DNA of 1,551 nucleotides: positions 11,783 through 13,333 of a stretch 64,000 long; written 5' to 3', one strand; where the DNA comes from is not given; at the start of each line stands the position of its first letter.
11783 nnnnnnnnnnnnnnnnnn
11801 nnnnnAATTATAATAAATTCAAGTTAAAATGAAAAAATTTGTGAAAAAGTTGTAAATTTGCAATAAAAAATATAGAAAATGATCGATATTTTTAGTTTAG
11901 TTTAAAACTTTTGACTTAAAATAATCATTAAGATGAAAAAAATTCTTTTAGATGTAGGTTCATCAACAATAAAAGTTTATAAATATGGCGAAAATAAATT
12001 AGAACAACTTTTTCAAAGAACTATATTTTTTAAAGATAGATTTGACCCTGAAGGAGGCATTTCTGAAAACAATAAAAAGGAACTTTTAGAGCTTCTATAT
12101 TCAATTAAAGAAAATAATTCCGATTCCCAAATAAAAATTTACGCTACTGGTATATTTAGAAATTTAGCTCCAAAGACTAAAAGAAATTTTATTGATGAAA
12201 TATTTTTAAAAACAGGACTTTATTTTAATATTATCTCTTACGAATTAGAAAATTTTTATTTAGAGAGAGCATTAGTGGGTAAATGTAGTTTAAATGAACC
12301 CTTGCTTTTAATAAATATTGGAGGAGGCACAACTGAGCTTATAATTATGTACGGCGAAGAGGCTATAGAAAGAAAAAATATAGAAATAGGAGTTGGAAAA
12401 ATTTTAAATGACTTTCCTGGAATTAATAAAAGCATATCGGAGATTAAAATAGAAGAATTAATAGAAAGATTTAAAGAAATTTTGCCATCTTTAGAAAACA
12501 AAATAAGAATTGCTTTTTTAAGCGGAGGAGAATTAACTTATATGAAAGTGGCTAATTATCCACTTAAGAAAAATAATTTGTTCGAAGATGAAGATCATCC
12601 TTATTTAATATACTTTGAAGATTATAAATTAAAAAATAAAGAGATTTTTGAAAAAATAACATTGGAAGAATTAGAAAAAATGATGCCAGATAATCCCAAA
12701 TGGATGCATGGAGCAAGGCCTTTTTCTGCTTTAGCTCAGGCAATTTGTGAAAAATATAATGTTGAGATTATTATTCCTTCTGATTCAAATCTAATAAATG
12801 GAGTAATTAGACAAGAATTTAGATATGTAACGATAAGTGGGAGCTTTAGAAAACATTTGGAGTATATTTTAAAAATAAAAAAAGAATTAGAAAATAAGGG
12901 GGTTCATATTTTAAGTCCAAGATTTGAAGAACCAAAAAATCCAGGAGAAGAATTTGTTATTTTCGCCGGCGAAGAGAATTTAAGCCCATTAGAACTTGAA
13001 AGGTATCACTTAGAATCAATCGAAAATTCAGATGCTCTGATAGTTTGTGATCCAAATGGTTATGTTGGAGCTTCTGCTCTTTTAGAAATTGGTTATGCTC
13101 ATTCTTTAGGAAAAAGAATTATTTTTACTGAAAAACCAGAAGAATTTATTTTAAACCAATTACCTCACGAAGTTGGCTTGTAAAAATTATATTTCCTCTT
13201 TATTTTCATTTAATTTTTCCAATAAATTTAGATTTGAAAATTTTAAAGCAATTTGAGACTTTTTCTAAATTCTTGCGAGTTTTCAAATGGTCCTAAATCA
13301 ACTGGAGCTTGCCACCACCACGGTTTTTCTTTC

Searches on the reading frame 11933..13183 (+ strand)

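Call 8: search_protein_families(library=ncbifam, proteins=[window:11933-13183:+], max_evalue=0.00001)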
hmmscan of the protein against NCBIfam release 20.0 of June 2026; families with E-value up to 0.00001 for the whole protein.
window:11933-13183:+ (416 aa): 1 family
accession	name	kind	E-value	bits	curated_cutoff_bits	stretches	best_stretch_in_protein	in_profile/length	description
TIGR03706.1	exo_poly_only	exception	9.7e-11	41.5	307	1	6-293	5-296/300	exopolyphosphatase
